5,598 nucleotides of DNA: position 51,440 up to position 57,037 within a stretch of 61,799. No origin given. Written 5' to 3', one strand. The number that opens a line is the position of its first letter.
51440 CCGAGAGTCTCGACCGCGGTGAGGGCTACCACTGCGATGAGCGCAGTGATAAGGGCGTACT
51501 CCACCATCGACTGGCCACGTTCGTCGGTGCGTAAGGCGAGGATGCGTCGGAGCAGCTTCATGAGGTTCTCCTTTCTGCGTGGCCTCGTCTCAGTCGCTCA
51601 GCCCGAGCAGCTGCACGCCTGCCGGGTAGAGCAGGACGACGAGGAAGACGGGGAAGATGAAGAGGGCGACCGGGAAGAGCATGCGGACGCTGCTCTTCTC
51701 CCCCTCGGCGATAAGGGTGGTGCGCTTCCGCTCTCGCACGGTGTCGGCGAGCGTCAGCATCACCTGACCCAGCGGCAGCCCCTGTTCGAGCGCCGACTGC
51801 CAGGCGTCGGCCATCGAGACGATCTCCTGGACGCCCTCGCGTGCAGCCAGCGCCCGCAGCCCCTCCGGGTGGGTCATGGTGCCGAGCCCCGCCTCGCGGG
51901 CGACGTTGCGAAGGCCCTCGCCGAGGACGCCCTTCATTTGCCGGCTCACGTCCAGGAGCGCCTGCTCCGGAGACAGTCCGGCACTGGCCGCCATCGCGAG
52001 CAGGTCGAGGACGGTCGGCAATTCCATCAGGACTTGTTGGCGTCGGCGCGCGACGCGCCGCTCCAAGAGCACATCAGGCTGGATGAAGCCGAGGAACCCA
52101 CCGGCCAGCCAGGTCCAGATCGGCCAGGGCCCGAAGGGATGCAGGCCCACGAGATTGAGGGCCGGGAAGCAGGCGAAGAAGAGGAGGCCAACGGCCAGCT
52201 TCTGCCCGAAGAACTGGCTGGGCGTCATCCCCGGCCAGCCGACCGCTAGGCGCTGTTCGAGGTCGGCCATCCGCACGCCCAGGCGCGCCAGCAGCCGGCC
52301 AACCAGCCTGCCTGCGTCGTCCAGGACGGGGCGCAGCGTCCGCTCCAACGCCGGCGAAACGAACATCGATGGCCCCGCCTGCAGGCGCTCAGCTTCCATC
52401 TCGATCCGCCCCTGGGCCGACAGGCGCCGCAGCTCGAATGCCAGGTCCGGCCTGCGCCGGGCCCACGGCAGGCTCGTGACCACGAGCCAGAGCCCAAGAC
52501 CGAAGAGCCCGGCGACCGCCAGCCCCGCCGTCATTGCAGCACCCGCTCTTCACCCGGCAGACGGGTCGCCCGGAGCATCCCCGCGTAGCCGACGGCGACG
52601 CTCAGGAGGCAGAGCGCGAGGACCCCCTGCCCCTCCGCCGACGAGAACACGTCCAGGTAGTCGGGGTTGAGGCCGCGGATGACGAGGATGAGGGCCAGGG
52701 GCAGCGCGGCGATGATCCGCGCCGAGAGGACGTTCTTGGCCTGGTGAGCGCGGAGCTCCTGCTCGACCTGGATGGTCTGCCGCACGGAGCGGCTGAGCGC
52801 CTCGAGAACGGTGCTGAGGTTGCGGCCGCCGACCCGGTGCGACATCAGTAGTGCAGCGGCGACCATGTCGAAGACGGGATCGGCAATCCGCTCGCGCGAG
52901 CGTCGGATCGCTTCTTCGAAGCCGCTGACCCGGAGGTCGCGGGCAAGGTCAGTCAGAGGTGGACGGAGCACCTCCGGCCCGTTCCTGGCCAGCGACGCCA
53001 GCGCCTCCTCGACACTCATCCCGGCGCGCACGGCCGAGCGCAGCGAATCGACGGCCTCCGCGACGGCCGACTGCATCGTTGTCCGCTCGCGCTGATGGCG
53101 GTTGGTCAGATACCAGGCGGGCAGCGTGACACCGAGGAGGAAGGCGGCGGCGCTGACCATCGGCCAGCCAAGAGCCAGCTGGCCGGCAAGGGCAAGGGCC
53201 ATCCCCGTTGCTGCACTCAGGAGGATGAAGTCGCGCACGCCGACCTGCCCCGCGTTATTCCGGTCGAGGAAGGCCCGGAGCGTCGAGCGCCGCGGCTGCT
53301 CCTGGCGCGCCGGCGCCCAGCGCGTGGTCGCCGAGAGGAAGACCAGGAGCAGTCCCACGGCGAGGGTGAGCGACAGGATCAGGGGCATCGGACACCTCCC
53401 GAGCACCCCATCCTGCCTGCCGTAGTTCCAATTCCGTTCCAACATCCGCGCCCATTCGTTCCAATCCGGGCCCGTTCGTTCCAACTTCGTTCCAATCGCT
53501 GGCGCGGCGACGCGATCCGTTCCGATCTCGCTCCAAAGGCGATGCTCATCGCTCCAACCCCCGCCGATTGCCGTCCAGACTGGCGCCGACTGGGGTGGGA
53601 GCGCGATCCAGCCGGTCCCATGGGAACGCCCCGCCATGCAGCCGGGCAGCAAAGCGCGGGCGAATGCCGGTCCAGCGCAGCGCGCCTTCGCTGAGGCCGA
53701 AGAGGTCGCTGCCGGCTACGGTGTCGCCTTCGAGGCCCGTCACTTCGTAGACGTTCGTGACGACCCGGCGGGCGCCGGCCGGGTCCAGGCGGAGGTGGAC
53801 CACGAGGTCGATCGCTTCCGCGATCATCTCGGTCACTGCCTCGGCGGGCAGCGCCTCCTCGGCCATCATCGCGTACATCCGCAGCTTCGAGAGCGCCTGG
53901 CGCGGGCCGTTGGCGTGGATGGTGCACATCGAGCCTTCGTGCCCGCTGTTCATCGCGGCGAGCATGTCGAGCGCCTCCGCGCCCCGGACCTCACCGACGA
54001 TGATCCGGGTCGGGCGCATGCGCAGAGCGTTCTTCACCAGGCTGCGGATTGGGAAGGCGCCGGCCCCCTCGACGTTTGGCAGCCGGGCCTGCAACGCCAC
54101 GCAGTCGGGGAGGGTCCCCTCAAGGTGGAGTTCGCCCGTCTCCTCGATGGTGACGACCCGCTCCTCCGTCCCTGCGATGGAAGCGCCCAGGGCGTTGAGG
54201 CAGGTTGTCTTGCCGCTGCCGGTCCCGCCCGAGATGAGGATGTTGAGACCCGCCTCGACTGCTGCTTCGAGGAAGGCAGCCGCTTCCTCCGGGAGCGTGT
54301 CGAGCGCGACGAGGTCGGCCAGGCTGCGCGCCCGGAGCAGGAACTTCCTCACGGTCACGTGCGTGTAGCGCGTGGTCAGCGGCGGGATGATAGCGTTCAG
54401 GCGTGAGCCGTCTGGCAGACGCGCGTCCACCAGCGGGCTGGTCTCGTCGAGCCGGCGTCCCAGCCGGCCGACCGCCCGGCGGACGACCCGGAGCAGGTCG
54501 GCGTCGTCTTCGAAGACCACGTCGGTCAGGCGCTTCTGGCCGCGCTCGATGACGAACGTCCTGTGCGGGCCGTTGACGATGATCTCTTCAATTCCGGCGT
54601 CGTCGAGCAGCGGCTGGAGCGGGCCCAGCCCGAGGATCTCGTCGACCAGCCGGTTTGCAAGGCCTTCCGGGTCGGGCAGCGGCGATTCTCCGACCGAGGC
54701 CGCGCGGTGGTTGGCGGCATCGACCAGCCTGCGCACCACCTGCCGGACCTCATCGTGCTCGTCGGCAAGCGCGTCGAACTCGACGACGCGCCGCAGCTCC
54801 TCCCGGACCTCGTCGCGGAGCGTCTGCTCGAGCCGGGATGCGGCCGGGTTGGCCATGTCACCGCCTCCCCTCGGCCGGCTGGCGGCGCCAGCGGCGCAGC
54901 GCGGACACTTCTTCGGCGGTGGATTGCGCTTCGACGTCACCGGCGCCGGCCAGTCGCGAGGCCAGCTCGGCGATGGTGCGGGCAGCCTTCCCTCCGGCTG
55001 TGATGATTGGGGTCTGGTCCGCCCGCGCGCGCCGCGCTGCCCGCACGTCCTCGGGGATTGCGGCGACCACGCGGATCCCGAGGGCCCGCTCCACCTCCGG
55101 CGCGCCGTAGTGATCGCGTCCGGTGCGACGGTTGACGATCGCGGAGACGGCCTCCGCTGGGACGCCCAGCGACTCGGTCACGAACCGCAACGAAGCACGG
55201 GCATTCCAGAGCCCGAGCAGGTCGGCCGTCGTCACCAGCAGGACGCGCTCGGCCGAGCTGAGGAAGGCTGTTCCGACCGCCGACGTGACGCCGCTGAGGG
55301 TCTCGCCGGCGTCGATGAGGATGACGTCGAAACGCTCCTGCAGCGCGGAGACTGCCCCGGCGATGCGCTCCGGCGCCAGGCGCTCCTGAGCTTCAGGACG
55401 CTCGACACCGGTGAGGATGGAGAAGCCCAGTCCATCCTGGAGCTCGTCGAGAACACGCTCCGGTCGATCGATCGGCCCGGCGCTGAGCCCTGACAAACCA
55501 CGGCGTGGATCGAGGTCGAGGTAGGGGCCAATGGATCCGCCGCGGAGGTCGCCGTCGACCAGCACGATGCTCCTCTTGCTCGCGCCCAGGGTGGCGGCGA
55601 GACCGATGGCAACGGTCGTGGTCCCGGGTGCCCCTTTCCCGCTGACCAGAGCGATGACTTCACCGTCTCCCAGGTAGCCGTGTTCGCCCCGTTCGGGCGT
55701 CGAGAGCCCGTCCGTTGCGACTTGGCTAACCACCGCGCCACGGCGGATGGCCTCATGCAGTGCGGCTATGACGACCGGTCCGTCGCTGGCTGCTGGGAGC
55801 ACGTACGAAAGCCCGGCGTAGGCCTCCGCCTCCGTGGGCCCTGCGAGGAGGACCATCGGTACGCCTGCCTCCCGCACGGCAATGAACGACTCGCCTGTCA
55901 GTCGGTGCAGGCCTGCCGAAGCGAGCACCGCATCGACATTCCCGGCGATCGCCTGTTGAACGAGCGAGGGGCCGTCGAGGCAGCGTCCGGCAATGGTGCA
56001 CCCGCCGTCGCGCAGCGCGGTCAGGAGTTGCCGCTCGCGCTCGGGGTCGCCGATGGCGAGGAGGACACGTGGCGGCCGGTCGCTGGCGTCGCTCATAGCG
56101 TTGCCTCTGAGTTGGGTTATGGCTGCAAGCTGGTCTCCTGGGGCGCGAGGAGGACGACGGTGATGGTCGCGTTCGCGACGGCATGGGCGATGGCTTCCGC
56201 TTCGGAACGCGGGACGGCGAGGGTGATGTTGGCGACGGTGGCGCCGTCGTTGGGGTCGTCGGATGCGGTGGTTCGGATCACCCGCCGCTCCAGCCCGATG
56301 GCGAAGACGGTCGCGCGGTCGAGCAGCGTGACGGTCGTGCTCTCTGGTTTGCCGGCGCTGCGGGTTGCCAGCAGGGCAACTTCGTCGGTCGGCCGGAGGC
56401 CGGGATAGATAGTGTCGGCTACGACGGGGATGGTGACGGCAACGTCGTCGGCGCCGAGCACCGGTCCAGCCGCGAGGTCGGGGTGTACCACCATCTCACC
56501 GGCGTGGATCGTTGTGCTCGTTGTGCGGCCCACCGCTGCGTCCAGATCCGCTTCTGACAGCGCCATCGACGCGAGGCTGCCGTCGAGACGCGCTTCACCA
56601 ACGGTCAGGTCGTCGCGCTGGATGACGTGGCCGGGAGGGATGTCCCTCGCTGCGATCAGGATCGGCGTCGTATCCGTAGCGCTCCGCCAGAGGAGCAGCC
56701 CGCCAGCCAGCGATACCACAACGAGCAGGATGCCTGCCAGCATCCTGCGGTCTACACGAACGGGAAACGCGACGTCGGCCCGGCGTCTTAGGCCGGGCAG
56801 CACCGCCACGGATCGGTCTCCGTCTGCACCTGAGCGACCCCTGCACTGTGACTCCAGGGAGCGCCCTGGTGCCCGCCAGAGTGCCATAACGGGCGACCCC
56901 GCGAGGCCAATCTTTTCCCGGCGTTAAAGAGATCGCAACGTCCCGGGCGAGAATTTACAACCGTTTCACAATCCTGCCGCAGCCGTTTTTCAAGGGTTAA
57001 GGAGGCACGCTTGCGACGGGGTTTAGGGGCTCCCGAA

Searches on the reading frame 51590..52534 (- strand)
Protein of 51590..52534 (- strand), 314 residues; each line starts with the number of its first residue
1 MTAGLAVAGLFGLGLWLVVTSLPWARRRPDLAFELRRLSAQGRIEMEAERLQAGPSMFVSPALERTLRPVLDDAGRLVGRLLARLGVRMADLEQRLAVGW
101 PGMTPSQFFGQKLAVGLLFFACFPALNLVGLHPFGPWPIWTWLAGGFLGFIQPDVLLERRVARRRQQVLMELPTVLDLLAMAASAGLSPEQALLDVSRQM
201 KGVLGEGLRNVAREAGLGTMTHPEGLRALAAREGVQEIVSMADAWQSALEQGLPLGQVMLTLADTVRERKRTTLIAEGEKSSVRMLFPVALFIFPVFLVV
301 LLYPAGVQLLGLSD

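Call 9: search_protein_families(library=pfam, proteins=[window:51590-52534:-])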
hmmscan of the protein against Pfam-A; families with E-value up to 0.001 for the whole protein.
window:51590-52534:- (314 aa): 1 family
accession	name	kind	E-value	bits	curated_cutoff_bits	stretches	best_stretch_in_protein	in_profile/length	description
PF00482.28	T2SSF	-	2.4e-16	60.3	25.2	1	176-302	2-124/125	Type II secretion system (T2SS), protein F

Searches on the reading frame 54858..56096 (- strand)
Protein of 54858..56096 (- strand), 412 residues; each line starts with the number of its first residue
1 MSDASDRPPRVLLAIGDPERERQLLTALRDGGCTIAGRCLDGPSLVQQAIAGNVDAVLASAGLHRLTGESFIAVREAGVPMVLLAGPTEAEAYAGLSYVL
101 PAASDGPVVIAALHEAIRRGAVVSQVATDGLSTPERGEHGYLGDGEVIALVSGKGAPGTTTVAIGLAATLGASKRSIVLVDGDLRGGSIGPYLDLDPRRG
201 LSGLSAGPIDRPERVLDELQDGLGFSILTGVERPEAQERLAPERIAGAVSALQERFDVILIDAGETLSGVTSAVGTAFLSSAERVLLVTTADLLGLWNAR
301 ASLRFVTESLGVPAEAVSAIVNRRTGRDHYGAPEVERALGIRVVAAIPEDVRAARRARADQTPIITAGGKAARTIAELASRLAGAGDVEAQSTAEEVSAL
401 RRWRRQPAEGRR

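Call 9: search_protein_families(library=pfam, proteins=[window:54858-56096:-])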
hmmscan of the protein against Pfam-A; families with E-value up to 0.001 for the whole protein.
window:54858-56096:- (412 aa): 3 families
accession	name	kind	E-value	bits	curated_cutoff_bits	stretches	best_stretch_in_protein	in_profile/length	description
PF01656.29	CbiA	-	4.8e-06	27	25.4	1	148-361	1-123/125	CobQ/CobB/MinD/ParA nucleotide binding domain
PF10609.15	ParA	-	4.9e-06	26.6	27.1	1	146-196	4-54/246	NUBPL iron-transfer P-loop NTPase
PF13614.12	AAA_31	-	1.5e-05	25.5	27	0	146-184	2-40/177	AAA domain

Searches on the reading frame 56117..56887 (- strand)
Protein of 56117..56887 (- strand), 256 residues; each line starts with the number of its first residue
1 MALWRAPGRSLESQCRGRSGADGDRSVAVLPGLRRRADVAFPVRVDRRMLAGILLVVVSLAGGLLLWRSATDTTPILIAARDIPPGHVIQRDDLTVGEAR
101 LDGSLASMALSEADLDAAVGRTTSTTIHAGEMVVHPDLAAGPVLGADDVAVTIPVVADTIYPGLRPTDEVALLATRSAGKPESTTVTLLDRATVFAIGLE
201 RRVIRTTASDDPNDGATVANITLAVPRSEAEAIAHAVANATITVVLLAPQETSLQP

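Call 12: search_protein_families(library=pfam, proteins=[window:56117-56887:-], max_evalue=0.01)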
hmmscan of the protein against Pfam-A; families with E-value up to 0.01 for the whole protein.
window:56117-56887:- (256 aa): 3 families
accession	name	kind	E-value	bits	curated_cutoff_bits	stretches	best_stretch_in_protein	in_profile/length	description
PF16976.10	RcpC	-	1.8e-11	44.4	28.8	1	143-246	6-113/114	Flp pilus assembly protein RcpC/CpaB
PF08666.17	SAF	-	2.1e-09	38.2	21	1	75-138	2-62/63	SAF domain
PF13144.11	ChapFlgA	-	0.0001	22.8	23.8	1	75-148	2-70/122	Chaperone for flagella basal body P-ring formation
